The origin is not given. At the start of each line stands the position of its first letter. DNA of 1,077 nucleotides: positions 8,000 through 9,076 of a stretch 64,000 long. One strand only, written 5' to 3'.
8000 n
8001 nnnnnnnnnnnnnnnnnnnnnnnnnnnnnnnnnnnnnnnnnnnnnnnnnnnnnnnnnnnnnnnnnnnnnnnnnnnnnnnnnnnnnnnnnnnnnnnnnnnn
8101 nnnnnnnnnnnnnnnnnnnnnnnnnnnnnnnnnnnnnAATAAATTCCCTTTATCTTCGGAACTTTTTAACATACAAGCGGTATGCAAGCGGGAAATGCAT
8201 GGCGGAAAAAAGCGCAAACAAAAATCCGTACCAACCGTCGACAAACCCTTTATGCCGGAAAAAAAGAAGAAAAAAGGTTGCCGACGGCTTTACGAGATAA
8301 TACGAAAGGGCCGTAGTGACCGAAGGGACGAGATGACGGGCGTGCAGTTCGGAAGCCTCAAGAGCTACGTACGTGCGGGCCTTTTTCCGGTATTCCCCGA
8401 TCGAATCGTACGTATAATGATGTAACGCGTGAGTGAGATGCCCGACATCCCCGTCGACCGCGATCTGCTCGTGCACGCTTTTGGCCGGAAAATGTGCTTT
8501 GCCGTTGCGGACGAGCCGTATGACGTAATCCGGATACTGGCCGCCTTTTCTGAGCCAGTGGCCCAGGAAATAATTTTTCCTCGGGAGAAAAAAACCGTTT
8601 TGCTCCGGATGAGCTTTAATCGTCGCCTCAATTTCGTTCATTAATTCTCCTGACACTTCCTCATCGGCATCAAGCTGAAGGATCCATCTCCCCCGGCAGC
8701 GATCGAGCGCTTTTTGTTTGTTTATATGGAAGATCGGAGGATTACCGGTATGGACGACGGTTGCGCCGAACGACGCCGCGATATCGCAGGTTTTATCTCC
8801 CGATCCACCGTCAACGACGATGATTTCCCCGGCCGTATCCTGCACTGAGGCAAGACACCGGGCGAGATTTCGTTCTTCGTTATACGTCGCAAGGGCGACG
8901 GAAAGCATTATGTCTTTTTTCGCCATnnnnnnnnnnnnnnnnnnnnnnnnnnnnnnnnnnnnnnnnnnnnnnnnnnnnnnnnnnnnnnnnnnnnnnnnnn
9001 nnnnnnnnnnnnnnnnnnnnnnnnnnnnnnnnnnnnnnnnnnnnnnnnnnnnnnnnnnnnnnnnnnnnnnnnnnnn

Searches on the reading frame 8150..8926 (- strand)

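Call 7: search_protein_families(library=pfam, proteins=[window:8150-8926:-], max_evalue=0.01)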
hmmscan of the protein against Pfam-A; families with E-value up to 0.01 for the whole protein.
window:8150-8926:- (258 aa): 2 families
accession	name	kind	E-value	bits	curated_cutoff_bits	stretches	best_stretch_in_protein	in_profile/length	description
PF00535.33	Glycos_transf_2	-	1.1e-16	61.7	23.3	1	9-108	1-108/168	Glycosyl transferase family 2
PF13704.12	Glyco_tranf_2_4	-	0.0053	17.7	27.5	0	16-89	2-82/98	Glycosyl transferase family 2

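Call 50: search_protein_families(library=ncbifam, proteins=[window:8150-8926:-], max_evalue=0.00001)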
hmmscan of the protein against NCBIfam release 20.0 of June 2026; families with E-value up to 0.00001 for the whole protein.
window:8150-8926:- (258 aa): 5 families
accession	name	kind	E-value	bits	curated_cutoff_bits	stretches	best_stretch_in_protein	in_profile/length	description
TIGR04283.1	glyco_like_mftF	equivalog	3.9e-13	49.5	182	1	8-113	1-107/221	TIGR04283 family arsenosugar biosynthesis glycosyltransferase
TIGR04195.1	S_glycosyl_SunS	equivalog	4.1e-09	35.8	350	1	10-100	61-152/421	SunS family peptide S-glycosyltransferase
NF010496.0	PRK13915.1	equivalog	1.5e-07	30.8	262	1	2-60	27-91/307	glucosyl-3-phosphoglycerate synthase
NF007482.0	PRK10073.1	equivalog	4.3e-07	29.2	423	1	3-97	3-104/334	glycosyltransferase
NF041391.1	DPhHxTase_Halo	equivalog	1.8e-06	27.1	375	1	13-98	2-88/213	dolichyl-phosphate hexose transferase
